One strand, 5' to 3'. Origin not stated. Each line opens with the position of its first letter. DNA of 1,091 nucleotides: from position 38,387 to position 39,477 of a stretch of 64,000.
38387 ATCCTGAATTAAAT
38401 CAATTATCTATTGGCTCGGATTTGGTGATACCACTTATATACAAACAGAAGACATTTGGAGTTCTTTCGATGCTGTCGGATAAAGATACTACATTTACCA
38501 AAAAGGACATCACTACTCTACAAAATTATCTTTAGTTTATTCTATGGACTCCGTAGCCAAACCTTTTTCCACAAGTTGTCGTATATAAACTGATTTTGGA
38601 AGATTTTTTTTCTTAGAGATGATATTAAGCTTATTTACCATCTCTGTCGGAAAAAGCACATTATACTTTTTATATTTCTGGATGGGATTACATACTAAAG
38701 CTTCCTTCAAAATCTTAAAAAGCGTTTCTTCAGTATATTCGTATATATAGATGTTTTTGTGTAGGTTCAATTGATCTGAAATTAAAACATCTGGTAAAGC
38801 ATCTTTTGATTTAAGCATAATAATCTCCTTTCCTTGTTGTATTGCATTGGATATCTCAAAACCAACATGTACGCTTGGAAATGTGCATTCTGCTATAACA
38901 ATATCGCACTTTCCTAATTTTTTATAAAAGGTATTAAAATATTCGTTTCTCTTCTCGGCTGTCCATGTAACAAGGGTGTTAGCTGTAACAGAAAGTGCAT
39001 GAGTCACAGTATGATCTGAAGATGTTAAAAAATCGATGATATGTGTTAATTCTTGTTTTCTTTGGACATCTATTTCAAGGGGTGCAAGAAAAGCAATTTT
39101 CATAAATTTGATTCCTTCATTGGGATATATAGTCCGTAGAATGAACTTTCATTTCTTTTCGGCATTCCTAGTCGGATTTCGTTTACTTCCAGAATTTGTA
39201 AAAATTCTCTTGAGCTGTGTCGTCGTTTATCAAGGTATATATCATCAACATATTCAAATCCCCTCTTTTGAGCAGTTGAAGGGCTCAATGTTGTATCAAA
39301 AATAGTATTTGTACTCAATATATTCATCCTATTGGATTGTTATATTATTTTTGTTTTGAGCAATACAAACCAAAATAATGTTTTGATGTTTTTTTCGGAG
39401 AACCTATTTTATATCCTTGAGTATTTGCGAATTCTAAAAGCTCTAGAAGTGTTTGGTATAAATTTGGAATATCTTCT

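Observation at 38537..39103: Fusion of a nucleoside 2-deoxyribosyltransferase/DNPH1-like domain to a ribbon-helix-helix DNA-binding tail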

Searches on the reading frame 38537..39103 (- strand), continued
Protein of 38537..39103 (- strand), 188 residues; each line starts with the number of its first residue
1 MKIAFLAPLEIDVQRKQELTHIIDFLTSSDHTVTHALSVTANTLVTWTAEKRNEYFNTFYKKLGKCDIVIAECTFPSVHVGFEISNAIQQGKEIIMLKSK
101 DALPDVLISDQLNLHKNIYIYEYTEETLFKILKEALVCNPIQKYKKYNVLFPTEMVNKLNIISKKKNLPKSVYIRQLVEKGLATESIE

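Call 73: list_cluster_members(proteins=[P0001, P0025, P0030, P0040, P0045, P0065, P0085, P0102, P0145, P0160])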
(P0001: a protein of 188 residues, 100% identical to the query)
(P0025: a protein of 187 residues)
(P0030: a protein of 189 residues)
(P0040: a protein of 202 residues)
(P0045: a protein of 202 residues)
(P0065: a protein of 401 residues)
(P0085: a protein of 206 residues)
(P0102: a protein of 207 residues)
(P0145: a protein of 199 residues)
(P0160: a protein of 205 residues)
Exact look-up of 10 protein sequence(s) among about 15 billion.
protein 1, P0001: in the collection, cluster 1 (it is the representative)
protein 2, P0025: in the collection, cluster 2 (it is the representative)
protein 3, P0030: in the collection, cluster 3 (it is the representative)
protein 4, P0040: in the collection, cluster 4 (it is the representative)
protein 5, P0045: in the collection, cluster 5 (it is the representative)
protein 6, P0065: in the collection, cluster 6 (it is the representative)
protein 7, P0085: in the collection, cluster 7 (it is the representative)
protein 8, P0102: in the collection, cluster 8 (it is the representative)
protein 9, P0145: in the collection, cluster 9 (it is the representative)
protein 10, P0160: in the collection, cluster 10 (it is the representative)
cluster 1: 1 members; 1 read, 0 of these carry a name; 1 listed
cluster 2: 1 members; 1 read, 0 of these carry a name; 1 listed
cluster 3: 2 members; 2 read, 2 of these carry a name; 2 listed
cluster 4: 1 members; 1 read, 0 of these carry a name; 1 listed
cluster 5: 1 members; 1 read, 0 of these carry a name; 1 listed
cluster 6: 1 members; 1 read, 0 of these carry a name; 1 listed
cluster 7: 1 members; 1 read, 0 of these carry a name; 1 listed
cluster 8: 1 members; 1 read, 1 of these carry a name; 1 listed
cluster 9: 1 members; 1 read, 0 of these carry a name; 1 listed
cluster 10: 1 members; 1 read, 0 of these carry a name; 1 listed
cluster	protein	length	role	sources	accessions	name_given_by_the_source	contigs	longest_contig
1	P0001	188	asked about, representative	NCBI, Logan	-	-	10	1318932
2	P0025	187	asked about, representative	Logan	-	-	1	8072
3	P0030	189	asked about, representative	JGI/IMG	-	hypothetical protein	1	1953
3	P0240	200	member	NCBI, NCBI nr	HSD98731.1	MAG TPA: ribbon-helix-helix domain-containing protein [Patescibacteria group bacterium] | ribbon-helix-helix domain-containing protein [Patescibacteria group bacterium]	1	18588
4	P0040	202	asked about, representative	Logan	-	-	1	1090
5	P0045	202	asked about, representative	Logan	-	-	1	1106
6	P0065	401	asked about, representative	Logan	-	-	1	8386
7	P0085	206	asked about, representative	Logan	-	-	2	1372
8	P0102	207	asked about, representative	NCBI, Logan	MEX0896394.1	MAG: hypothetical protein WDZ94_05705 [Patescibacteria group bacterium]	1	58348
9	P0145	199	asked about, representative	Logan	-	-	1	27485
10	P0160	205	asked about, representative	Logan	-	-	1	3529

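Call 74: find_encoding_contigs(protein=P0001, flank=1000, max_places=3)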
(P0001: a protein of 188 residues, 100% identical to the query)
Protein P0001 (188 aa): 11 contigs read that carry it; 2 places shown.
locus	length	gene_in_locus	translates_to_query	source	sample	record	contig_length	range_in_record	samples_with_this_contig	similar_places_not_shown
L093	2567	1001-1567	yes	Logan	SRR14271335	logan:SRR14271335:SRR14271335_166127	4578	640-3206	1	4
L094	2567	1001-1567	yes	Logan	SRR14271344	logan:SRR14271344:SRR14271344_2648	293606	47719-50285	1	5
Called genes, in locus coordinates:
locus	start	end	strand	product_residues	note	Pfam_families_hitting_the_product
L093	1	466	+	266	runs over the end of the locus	PF13560:HTH_31, PF01381:HTH_3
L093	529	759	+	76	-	-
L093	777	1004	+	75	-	-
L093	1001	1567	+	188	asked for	-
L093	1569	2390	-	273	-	PF13185:GAF_2 (weak), PF01590:GAF (weak)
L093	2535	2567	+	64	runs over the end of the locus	-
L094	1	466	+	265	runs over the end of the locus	PF01381:HTH_3, PF13560:HTH_31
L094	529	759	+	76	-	-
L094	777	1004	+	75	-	-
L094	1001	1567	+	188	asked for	-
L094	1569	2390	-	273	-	PF13185:GAF_2 (weak), PF01590:GAF (weak)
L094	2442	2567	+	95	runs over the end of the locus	-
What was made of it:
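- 39100..39327 (-): 75-aa small ORF whose stop overlaps the target start (ATGA). Member of a novel ~65-aa module family. Called as a gene in public assemblies (call 74).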

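Call 79: search_dna_similar(query=window:38537-39103:-, collection=phages, mode=protein, max_evalue=0.001, max_rows=10)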
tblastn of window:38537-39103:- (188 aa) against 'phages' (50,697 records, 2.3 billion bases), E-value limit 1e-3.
No match.

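Call 80: search_dna_similar(query=P0181, collection=plasmids, mode=protein, max_evalue=0.001, max_rows=10)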
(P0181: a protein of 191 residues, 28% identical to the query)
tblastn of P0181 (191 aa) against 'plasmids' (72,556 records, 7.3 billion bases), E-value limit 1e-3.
No match.

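Call 84: search_protein_families(library=pfam, proteins=[P0065, L004:5669-6004:+, L003:2352-2825:+], max_evalue=0.1)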
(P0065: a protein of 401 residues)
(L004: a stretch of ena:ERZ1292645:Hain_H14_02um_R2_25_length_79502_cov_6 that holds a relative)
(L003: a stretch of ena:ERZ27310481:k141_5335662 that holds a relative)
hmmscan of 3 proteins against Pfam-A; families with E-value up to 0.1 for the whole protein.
P0065 (401 aa): 4 families
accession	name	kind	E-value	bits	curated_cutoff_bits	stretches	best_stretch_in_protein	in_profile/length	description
PF05014.21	Nuc_deoxyrib_tr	-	7.1e-12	45.9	28.8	2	3-102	1-100/117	Nucleoside 2-deoxyribosyltransferase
PF18306.6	LDcluster4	-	0.00016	21.8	26.3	1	64-102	91-125/151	SLOG cluster4 family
PF08937.16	ThsB_TIR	-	0.0099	16.7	21.2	0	70-101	65-96/100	Thoeris protein ThsB, TIR-like domain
PF13560.12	HTH_31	-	0.03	15.1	27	1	149-202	2-50/64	Helix-turn-helix domain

L004:5669-6004:+ (111 aa): 0 families

L003:2352-2825:+ (157 aa): 1 family
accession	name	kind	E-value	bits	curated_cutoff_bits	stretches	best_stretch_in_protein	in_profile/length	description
PF05014.21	Nuc_deoxyrib_tr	-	0.053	14.1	28.8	1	45-103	43-102/117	Nucleoside 2-deoxyribosyltransferase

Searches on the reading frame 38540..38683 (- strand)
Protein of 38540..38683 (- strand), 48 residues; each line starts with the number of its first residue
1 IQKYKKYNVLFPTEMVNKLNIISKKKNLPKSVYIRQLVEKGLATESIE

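Call 71: search_solved_structures(query=A7, max_evalue=1, show_alignments=3)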
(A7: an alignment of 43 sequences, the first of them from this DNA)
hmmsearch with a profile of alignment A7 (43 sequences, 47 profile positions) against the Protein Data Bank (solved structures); distinct sequences matched with E-value up to 1: 8.
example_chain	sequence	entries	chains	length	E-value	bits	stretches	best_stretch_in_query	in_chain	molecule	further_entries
2cpg_A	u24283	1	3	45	0.0005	22.8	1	4-33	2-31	TRANSCRIPTIONAL REPRESSOR COPG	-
1b01_A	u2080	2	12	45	0.0005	22.8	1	4-33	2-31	TRANSCRIPTIONAL REPRESSOR COPG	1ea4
2kke_A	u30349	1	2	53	0.3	13.9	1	27-44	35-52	Uncharacterized protein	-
3h87_C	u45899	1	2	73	0.33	13.7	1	11-39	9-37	Putative uncharacterized protein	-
2mdv_A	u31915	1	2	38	0.38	13.6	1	10-34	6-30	Designed protein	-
6k9e_A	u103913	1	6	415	0.66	12.8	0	2-30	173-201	Primase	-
6k9c_A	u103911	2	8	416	0.67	12.8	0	2-30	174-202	Primase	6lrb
7by2_A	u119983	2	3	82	0.79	12.5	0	11-45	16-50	CopG family transcriptional regulator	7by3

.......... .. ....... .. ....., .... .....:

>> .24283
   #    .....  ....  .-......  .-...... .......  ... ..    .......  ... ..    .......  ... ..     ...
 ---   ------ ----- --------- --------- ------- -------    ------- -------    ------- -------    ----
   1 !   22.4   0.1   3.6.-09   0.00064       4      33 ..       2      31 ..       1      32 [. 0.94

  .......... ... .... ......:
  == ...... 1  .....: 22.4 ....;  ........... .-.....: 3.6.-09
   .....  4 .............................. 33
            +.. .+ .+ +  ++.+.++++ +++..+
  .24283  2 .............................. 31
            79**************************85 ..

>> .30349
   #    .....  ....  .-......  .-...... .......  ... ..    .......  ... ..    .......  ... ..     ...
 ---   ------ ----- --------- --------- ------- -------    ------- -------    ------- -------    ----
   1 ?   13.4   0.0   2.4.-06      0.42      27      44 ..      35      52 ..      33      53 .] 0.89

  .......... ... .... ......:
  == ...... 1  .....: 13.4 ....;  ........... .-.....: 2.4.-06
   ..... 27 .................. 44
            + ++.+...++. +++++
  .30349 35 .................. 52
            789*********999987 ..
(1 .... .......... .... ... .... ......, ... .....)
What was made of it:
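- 38555..38668 (-): C-terminal ribbon-helix-helix (aa 146-183): KYNVLFP strand, then helices 153-166 and 170-187. This is the best-conserved part of the protein. CopG 2cpg E=5e-4 (call 71).
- On Ribbon-helix-helix (CopG/Arc/MetJ) DNA-binding superfamily: CopG E=5e-4 (call 71).
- Checked: A profile of the C-terminal 48 aa hits the CopG repressor 2cpg at E=5e-4 (call 71).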

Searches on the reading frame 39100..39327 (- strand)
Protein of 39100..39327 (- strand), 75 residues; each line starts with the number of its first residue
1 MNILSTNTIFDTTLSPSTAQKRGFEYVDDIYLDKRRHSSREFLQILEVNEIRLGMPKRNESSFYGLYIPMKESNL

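Call 3: search_protein_families(library=pfam, proteins=[window:39100-39327:-], max_evalue=1)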
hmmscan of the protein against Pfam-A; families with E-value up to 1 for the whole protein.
window:39100-39327:- (75 aa): 0 families

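Call 4: search_protein_families(library=ncbifam, proteins=[window:39100-39327:-], max_evalue=1)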
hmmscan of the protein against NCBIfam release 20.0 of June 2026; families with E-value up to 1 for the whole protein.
window:39100-39327:- (75 aa): 0 families

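Call 7: search_protein_families(library=padloc, proteins=[window:39100-39327:-], max_evalue=1)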
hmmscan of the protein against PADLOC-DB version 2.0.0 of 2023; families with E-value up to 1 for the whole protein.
window:39100-39327:- (75 aa): 0 families

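Call 36: find_homologous_proteins(query=A2, max_evalue=0.001)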
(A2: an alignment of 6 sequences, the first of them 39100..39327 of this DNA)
Query A2 (6 sequences) (75 aa, profile of the alignment): 12 proteins with E <= 0.001 among 585 candidates.
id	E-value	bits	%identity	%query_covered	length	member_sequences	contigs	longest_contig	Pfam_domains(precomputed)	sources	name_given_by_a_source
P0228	1.6e-28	117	28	80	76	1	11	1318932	-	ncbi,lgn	-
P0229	6.7e-28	115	37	81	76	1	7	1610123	-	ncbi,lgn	-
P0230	1.5e-27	114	38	84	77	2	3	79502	-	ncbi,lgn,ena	ncbi:MAG: hypothetical protein AAB553_00505 [Patescibacteria group bacterium]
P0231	4.7e-25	106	100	100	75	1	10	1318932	-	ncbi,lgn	-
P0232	2.4e-23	100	49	84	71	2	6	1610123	-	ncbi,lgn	-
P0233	2.9e-22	97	61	83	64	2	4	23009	-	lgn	-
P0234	1.5e-18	85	28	87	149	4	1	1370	-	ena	-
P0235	2.1e-18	84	36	91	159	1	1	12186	-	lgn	-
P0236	4.3e-18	83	51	96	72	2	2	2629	-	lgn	-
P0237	8.8e-17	79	27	88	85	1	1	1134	-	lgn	-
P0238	7.3e-14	70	31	81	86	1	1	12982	-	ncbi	-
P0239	1.0e-13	69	30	88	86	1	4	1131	-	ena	-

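Call 52: predict_structure(alignment_id=A5)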
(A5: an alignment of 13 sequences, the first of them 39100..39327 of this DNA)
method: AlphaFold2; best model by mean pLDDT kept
length: 75 residues; sequences in the alignment: 13
mean_pLDDT: 83.0   pTM: 0.73
mean pLDDT of the five models: 83.0, 82.2, 82.2, 81.2, 81.2
residues with pLDDT >= 90: 40; 70-90: 20; 50-70: 8; < 50: 7
segments of 3 or more residues with pLDDT < 50: 1-4, 73-75
pLDDT, mean of each block of 10 residues (from residue 1): 61 93 95 74 88 92 92 54
secondary structure, 60 per line:
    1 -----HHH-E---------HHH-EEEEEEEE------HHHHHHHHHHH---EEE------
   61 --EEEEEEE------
elements in order: E24-31 H38-48 E52-54 E63-69
